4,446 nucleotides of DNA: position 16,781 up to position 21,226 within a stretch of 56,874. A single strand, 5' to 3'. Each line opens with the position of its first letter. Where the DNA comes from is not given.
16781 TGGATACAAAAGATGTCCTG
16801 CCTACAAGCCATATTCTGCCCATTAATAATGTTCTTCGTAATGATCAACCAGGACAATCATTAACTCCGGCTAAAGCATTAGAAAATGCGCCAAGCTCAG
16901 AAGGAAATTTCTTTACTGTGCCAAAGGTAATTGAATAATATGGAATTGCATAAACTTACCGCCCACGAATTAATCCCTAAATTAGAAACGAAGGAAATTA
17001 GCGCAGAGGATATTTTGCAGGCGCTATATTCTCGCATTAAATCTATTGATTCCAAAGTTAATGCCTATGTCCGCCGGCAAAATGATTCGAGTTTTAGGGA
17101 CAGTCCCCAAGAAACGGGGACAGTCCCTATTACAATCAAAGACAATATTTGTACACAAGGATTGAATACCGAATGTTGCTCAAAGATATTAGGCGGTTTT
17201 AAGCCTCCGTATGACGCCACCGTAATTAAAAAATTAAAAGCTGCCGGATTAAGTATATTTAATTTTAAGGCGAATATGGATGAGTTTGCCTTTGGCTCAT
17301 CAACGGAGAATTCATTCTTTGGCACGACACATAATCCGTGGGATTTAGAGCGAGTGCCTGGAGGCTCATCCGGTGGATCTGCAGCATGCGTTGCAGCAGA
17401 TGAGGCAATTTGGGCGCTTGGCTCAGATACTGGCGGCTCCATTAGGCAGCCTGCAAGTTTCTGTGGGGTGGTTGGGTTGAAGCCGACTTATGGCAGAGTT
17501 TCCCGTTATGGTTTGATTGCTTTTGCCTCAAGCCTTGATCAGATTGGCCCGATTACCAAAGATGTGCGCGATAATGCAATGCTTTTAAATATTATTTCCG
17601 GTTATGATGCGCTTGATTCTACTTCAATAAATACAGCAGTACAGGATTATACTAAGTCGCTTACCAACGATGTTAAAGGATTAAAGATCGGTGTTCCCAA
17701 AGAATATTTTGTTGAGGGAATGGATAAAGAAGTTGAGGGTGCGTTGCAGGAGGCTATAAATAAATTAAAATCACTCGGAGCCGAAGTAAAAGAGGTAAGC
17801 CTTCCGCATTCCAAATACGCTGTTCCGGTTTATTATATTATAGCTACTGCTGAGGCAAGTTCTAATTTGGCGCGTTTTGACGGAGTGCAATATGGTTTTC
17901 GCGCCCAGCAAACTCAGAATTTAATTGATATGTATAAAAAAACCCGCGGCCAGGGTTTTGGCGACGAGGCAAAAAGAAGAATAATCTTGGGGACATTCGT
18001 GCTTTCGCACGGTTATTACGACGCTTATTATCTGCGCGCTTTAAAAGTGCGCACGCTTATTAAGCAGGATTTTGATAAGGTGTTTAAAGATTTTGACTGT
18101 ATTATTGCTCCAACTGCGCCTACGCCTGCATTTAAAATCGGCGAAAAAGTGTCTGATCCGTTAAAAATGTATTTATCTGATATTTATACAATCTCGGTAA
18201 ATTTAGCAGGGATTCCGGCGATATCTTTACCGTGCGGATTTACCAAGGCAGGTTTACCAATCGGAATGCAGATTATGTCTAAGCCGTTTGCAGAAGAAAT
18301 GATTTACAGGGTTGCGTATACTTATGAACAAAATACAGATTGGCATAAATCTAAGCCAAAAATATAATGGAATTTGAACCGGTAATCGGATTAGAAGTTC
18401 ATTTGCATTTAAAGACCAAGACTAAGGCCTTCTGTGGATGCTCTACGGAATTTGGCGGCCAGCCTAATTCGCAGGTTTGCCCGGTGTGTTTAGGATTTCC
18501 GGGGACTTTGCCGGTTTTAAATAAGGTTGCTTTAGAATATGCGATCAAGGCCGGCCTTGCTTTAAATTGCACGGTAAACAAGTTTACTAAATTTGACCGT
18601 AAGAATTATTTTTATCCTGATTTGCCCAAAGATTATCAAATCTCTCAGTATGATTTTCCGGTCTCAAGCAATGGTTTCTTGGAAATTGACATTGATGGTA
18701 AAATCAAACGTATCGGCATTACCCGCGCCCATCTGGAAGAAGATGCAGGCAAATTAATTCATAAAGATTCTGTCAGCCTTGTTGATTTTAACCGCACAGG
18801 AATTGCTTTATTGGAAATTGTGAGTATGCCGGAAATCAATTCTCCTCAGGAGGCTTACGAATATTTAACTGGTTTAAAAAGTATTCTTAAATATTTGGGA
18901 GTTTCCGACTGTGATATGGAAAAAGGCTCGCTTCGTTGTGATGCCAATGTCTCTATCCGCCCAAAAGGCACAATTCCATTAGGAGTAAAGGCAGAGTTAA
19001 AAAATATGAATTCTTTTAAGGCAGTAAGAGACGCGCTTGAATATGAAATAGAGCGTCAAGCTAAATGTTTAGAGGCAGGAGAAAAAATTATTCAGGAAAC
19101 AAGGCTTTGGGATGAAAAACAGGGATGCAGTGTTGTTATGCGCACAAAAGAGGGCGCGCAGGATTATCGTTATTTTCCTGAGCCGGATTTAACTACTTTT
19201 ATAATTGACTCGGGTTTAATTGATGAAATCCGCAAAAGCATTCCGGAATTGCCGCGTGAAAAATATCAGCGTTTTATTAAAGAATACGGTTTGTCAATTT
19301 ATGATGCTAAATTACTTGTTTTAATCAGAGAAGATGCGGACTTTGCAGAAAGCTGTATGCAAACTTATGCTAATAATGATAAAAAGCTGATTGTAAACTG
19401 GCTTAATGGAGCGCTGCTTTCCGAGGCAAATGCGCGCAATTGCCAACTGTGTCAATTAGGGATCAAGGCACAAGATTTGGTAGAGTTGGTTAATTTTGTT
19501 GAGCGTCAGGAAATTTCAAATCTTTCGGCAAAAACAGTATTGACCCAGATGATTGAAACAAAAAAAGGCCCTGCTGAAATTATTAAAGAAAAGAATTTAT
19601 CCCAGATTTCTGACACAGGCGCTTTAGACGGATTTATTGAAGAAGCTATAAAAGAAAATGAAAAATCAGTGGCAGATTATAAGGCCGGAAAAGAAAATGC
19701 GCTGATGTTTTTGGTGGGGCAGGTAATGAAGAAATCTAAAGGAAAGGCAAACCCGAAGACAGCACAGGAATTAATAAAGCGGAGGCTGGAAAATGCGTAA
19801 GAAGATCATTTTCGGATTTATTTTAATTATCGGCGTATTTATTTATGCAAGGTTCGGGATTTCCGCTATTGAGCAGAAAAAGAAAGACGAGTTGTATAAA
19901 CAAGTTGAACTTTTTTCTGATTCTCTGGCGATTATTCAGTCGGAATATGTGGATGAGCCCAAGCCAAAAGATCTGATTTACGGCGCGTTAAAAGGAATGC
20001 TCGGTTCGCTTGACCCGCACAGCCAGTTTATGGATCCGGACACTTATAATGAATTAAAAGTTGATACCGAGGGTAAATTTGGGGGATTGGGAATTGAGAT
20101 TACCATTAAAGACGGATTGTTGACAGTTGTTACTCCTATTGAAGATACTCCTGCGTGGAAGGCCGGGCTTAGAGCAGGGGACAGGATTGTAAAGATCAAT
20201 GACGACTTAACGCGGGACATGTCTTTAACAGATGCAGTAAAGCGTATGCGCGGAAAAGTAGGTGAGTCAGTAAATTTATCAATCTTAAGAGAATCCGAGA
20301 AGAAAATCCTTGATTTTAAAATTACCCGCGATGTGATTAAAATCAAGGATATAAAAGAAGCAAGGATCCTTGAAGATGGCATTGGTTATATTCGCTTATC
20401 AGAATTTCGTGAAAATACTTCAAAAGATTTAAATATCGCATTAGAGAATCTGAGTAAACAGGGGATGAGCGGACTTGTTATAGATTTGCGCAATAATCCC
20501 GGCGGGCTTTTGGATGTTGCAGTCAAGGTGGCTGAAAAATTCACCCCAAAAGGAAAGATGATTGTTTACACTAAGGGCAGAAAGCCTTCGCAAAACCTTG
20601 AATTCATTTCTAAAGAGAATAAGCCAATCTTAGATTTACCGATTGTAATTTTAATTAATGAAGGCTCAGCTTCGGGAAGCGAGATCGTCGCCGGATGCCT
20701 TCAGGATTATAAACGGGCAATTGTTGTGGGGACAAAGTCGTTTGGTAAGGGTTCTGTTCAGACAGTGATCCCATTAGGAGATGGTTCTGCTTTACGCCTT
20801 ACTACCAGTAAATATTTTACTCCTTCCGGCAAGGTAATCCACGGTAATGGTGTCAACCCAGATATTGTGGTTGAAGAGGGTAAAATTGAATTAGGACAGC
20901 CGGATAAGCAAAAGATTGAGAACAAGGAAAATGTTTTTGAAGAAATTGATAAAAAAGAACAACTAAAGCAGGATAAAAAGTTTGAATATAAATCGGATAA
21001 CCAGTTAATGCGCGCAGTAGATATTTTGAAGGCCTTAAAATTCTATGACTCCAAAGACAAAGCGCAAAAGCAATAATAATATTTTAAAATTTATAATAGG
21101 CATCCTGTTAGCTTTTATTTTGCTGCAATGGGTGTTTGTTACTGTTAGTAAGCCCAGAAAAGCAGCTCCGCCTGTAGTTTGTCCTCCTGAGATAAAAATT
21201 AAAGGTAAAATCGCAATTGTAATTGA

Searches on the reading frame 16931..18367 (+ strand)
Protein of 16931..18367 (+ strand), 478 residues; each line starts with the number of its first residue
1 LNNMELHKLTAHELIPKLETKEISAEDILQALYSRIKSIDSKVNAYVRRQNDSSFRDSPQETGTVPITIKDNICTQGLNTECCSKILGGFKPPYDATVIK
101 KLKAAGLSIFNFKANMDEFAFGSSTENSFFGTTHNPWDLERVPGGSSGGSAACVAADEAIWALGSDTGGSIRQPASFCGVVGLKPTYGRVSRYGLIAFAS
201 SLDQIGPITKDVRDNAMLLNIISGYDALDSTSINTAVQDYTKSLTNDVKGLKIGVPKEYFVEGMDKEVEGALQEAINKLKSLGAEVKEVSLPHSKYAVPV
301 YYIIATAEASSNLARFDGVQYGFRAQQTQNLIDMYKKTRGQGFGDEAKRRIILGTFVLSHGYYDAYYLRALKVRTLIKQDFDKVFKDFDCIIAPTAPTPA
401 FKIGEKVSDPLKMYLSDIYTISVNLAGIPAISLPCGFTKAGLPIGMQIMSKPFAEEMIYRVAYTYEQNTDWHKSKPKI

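Call 68: search_protein_families(library=pfam, proteins=[window:16931-18367:+], max_evalue=0.0001)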
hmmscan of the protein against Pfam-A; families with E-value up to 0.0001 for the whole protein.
window:16931-18367:+ (478 aa): 1 family
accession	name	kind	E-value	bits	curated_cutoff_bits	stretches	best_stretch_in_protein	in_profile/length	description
PF01425.27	Amidase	-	1.4e-151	506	27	1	27-458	1-444/445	Amidase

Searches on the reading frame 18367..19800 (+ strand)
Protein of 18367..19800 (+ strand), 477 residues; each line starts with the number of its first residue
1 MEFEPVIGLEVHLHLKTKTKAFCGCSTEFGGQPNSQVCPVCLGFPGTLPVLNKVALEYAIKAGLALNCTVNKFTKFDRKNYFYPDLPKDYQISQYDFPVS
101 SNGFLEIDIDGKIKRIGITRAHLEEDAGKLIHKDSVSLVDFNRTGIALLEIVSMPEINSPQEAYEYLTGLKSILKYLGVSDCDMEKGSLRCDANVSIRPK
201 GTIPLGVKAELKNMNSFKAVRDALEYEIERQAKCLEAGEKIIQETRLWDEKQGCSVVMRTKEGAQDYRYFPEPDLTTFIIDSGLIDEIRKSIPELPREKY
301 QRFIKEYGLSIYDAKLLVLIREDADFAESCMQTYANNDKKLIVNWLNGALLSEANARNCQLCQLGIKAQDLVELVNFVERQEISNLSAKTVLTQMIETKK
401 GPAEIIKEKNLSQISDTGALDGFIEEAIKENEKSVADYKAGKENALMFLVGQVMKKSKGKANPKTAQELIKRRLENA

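Call 68: search_protein_families(library=pfam, proteins=[window:18367-19800:+], max_evalue=0.0001)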
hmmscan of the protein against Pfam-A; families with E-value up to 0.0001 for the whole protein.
window:18367-19800:+ (477 aa): 2 families
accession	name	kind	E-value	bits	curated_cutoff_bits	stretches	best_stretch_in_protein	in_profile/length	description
PF02934.20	GatB_N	-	1.2e-119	399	23.4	1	6-285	2-276/277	GatB/GatE catalytic domain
PF02637.23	GatB_Yqey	-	4.3e-45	153.6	27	1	327-474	3-148/148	GatB domain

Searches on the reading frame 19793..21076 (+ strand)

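Call 68: search_protein_families(library=pfam, proteins=[window:19793-21076:+], max_evalue=0.0001)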
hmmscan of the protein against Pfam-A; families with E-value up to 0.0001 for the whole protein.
window:19793-21076:+ (427 aa): 5 families
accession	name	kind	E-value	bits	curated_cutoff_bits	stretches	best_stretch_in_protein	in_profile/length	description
PF03572.23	Peptidase_S41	-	2.2e-57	193.7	24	1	197-360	2-165/165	Peptidase family S41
PF17820.7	PDZ_6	-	1.8e-12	47.3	27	1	112-166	2-54/54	PDZ domain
PF13180.12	PDZ_2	-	4.3e-11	43.4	27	1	97-175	1-78/80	PDZ domain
PF00595.29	PDZ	-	2.6e-09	37.8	23.2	1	92-164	6-80/81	PDZ domain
PF22694.1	CtpB_N-like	-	2e-08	35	27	1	28-84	29-85/85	Activating protease CtpB N-terminal domain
